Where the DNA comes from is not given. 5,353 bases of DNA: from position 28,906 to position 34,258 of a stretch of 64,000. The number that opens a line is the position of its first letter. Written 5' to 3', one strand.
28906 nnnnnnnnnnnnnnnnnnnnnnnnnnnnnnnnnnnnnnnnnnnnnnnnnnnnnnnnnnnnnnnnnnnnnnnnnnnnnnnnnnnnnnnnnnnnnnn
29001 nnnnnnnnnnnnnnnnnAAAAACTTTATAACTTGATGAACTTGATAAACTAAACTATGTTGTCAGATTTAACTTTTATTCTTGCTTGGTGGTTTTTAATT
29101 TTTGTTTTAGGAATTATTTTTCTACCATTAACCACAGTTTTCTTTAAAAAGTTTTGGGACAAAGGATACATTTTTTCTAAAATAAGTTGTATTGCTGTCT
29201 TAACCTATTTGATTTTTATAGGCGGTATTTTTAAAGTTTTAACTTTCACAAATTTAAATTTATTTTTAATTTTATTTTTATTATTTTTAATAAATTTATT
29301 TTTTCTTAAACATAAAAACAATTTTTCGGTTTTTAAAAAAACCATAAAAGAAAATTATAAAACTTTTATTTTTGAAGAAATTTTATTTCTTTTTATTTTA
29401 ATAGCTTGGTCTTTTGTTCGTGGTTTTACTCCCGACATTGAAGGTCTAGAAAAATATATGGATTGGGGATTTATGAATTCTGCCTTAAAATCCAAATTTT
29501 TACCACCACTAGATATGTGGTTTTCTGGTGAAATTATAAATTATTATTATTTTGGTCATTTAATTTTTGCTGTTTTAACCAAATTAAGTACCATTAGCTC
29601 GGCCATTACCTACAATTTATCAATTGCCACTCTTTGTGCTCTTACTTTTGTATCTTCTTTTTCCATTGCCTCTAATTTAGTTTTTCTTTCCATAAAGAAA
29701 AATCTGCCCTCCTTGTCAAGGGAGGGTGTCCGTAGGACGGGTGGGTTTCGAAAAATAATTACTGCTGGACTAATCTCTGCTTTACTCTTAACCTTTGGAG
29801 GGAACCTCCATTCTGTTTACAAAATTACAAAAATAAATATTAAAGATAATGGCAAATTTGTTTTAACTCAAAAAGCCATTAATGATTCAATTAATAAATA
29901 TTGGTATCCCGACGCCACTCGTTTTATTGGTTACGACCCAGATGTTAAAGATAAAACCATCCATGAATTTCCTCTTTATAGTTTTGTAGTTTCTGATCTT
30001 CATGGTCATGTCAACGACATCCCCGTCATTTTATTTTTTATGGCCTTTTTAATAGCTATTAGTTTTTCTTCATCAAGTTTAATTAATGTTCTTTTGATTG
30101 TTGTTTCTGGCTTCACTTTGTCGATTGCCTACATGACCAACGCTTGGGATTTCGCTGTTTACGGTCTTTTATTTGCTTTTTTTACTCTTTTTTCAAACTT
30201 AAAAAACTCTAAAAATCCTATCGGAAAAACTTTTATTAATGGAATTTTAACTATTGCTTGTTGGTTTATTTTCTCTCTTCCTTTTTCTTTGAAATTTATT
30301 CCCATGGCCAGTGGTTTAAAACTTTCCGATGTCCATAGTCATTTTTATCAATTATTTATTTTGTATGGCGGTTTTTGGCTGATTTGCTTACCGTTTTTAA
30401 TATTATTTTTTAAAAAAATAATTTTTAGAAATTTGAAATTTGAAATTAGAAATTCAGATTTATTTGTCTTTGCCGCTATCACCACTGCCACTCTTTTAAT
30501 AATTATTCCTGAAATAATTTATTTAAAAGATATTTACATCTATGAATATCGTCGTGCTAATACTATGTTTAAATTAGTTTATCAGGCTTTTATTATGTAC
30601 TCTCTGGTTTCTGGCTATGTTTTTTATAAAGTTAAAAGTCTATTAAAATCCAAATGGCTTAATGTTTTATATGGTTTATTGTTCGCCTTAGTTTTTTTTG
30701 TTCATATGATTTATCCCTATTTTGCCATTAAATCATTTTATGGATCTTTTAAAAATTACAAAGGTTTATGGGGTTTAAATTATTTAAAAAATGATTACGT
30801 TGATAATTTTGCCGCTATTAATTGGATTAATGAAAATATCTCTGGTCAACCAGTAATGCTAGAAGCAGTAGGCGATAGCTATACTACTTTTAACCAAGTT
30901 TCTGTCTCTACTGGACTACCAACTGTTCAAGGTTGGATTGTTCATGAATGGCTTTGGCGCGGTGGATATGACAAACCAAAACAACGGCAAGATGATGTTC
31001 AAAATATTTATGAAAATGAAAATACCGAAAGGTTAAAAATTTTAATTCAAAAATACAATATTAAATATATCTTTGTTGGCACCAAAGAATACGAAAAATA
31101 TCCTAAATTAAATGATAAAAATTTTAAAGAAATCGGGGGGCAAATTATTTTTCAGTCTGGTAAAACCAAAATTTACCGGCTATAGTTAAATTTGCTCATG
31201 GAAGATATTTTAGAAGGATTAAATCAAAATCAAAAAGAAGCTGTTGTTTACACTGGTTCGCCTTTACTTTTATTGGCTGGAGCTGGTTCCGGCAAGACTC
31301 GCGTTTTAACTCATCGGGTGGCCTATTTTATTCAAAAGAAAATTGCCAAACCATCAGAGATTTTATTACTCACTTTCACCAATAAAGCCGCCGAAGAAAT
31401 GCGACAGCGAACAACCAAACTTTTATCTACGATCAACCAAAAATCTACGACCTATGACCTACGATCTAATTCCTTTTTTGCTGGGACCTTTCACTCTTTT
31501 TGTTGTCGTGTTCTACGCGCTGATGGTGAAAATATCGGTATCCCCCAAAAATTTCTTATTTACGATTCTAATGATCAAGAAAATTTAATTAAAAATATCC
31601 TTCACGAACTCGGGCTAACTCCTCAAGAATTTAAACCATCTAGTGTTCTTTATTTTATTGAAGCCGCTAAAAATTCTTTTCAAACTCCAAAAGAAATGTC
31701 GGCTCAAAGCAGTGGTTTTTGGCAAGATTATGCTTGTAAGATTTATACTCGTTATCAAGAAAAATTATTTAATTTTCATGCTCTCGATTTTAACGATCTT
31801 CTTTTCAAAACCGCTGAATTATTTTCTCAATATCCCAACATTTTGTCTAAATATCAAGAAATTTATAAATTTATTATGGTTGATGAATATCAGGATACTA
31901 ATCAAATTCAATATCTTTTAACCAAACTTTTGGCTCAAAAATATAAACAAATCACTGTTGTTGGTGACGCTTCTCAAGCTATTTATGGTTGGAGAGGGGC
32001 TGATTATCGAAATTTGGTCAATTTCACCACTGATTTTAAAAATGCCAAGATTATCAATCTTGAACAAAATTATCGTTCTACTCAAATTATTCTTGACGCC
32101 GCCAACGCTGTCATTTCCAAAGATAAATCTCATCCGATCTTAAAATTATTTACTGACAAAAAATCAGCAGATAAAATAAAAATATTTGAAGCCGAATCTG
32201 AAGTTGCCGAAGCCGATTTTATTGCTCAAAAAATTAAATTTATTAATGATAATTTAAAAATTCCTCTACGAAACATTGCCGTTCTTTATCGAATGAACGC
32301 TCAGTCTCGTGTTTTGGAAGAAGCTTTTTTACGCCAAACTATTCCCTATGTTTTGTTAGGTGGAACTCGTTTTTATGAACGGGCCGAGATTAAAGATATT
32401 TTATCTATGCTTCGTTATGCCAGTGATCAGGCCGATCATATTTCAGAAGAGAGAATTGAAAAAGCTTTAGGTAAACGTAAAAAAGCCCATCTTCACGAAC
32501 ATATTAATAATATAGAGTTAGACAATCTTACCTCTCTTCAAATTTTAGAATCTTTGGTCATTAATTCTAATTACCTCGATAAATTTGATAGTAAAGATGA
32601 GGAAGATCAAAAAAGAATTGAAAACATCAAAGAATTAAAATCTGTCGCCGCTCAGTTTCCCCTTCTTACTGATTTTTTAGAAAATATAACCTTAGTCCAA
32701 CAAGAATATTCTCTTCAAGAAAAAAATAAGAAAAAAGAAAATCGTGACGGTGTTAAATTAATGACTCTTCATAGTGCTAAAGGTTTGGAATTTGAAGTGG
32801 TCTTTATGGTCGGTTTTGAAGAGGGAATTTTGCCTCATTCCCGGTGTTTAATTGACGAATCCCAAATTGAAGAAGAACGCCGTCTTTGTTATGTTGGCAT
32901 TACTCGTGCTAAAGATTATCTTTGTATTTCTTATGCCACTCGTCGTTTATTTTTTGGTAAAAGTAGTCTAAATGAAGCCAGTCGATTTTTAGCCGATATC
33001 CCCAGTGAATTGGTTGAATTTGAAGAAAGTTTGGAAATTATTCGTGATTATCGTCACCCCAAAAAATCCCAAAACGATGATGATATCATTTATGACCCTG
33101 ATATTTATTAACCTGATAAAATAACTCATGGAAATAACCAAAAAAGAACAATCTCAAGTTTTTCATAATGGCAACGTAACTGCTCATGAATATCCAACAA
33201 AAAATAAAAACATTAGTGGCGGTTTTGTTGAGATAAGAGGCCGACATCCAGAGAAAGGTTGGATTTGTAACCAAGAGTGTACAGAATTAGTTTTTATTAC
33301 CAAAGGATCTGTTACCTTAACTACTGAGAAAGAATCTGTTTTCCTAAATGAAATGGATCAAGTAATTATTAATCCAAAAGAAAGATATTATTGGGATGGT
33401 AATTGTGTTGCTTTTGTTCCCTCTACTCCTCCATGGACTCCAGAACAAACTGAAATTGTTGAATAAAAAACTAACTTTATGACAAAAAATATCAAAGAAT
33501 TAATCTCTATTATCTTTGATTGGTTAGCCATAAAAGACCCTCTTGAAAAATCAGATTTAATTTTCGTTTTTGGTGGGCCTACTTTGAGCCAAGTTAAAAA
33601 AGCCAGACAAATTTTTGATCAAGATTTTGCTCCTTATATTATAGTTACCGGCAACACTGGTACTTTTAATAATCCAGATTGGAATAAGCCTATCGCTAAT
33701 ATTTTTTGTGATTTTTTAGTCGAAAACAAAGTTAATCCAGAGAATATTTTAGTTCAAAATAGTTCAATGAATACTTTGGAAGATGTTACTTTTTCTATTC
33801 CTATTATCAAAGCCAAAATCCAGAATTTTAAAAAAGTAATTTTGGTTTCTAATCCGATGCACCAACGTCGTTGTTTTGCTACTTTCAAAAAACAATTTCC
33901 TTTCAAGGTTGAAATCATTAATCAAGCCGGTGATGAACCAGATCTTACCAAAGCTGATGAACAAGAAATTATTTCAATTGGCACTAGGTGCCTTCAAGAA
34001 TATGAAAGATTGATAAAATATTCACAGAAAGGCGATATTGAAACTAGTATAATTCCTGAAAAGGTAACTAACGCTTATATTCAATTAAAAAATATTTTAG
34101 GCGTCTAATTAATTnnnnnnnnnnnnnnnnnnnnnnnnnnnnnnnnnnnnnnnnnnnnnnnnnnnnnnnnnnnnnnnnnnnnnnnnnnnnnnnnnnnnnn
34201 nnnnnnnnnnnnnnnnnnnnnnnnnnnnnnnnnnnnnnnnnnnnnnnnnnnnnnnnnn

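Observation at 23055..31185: Six-gene lipid-linked pentose glycosylation cluster resembling the mycobacterial DPA pathway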

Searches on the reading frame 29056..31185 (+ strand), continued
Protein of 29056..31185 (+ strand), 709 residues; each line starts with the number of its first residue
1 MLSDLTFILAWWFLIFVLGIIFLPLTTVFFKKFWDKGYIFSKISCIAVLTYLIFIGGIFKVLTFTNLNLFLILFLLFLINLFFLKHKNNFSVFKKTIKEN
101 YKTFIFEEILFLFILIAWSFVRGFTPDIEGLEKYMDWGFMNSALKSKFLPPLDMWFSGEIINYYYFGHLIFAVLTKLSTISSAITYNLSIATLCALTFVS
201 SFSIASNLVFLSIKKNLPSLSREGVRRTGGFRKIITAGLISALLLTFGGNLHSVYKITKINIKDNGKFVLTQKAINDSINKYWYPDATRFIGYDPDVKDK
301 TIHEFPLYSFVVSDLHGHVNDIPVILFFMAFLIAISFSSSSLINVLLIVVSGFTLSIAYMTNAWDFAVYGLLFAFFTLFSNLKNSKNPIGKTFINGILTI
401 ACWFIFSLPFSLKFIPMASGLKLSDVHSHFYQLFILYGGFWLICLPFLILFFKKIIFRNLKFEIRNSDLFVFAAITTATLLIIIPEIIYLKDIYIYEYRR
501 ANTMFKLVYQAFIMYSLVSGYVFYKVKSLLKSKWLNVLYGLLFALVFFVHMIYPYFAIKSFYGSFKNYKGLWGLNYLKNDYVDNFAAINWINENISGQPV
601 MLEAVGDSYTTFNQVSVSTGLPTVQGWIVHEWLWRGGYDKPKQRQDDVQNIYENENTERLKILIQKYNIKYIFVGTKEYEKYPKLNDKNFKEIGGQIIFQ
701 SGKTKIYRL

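Call 59: search_protein_families(library=pfam, alignment_id=A1, max_evalue=10)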
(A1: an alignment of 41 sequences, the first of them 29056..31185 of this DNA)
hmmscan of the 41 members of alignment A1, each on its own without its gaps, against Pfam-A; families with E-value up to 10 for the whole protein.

A. member 1, window:29056-31185:+ (709 aa): 2 families
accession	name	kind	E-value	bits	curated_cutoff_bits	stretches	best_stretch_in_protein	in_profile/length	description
PF10060.15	DUF2298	-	1.6e-92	311.5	27.8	2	48-452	1-387/488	Uncharacterized membrane protein (DUF2298)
PF03779.20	SPW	-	0.13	13.2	31.5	1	345-414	10-73/93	SPW repeat domain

B. families by the number of members that match (of 41 scanned): 14 families
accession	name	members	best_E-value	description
PF10060.15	DUF2298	41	6e-100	Uncharacterized membrane protein (DUF2298)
PF03779.20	SPW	9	0.042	SPW repeat domain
PF20176.3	DUF6541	6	0.015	Family of unknown function (DUF6541)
PF02466.24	Tim17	3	0.063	Tim17/Tim22/Tim23/Pmp24 family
PF09583.15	Phageshock_PspG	1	0.046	Phage shock protein G (Phageshock_PspG)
PF16080.10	Phage_holin_2_3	1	0.11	Bacteriophage holin family HP1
PF10636.14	hemP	1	0.14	Hemin uptake protein hemP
PF24856.1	AraA_central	1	0.16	L-arabinose isomerase central domain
PF08480.16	Disaggr_assoc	1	0.19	Disaggregatase related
PF05449.16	Phage_holin_3_7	1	1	Putative 3TM holin, Phage_holin_3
PF23858.1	DUF7220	1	1.5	Family of unknown function (DUF7220)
PF17307.7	Smim3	1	3.3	Small integral membrane protein 3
PF13786.12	DUF4179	1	6.3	Domain of unknown function (DUF4179)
PF04123.18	DUF373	1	9.1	Domain of unknown function (DUF373)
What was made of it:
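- Tried and rejected: A Pfam scan of 41 DUF2298 members at E <= 10 showed no STT3 match (call 59).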

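Call 71: search_protein_representatives(protein=window:29056-31185:+)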
Query: 709 residues. Proteins with E-value up to 0.001 (for the whole library): 6364; up to 1e-10: 4747; up to 1e-30: 2112. The best 150 are listed.
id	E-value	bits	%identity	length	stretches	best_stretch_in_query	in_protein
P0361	2.4e-248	842.7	57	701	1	3-709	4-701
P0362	4.8e-232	788.8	55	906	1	1-709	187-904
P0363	2.1e-210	717.3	64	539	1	98-641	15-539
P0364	2.5e-182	624.5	47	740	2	2-463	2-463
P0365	1.4e-179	615.4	49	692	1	1-709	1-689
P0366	7.2e-161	553.6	46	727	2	3-456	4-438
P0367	1.5e-160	552.5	48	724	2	2-464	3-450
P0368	3.0e-160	551.5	45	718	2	333-708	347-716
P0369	8.1e-159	546.8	43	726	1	3-708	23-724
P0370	5.1e-156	537.5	42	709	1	1-701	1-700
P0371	4.6e-155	534.4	45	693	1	3-709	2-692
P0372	4.5e-154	531.1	50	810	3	338-708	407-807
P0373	5.6e-154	530.8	45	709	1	4-709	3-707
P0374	1.2e-150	519.8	43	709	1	2-709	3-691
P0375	5.1e-150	517.7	45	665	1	1-709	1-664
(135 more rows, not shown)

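Call 73: find_related_loci(query=A4, collection=metagenome_contigs, flank=10000)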
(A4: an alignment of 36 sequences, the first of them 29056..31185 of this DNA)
Query A4 (709 aa) in metagenome_contigs; peptide patterns used: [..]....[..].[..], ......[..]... (x = any residue, [..] = any of these).
600 stretches matched a pattern (row limit reached: there are more); 574 encode a relative of the query (tblastn E <= 1e-3); the best 80 are kept; 80 distinct loci.
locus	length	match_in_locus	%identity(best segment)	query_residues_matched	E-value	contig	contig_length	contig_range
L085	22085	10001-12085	75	1-709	0e+0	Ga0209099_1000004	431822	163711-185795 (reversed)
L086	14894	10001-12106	60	1-709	0e+0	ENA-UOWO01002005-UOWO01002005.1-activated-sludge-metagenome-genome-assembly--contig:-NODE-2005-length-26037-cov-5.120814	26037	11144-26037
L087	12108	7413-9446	60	1-709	0e+0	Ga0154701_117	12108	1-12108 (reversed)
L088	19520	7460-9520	59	1-709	0e+0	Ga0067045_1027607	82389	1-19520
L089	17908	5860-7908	60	1-709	0e+0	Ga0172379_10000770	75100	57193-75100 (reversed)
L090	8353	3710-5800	60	1-709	0e+0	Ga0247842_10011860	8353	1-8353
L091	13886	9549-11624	59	1-709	0e+0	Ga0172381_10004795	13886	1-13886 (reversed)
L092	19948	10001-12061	57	1-709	0e+0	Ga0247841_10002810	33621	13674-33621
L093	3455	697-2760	56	3-709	0e+0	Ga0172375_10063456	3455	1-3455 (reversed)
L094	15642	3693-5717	58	3-709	0e+0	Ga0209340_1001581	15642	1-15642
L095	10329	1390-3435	58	1-709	0e+0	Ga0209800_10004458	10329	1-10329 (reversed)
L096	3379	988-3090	58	1-709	0e+0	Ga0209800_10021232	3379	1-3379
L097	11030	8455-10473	56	1-709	0e+0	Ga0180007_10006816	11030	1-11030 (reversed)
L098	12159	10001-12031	58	1-709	0e+0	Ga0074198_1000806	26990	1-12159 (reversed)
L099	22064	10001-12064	55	2-709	0e+0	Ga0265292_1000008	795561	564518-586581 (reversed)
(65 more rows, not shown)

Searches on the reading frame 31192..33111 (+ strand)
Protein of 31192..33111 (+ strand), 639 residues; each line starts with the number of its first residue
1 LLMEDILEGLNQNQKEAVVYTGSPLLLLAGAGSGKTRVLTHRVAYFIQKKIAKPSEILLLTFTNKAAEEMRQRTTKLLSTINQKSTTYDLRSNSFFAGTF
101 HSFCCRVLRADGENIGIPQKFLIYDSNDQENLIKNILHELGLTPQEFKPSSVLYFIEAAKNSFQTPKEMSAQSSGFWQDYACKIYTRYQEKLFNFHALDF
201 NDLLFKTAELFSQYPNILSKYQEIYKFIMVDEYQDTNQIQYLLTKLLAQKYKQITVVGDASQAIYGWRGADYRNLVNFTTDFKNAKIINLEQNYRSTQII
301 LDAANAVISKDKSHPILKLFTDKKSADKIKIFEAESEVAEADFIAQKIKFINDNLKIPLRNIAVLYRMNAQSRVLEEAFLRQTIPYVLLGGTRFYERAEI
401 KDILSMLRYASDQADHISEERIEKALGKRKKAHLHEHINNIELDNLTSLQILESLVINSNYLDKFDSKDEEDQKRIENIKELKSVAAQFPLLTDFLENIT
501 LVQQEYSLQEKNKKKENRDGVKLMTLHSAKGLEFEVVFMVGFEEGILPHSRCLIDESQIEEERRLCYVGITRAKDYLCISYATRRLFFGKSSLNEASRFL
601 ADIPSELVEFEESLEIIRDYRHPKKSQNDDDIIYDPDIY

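Call 9: search_protein_families(library=pfam, proteins=[window:31192-33111:+], max_evalue=0.01)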
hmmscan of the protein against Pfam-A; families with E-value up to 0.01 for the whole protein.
window:31192-33111:+ (639 aa): 7 families
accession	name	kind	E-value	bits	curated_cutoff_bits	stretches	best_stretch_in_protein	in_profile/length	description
PF00580.27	UvrD-helicase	-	1.8e-84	284.1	23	1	10-283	1-271/271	UvrD/REP helicase N-terminal domain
PF13361.12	UvrD_C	-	1.6e-61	209.1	25.6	2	288-441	1-154/350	UvrD-like helicase C-terminal domain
PF13245.12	AAA_19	-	1e-23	84.4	25.1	1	14-266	1-132/134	AAA domain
PF13538.12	UvrD_C_2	-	9.6e-08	32.2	27.4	1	523-578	4-50/52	UvrD-like helicase C-terminal domain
PF13604.12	AAA_30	-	6.5e-07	29.7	27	1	10-85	2-77/191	AAA domain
PF01443.25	Viral_helicase1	-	6.2e-06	26.6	21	0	513-579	176-226/228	Viral superfamily 1 RNA helicase core domain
PF13087.12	AAA_12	-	0.0061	16.6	27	0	474-579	84-190/195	AAA domain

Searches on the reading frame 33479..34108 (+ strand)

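Call 9: search_protein_families(library=pfam, proteins=[window:33479-34108:+], max_evalue=0.01)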
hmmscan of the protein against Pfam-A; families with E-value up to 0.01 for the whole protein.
window:33479-34108:+ (209 aa): 1 family
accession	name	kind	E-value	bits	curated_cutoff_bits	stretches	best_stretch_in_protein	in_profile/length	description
PF02698.23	DUF218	-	5e-15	56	27.6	1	26-142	1-109/133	DUF218 domain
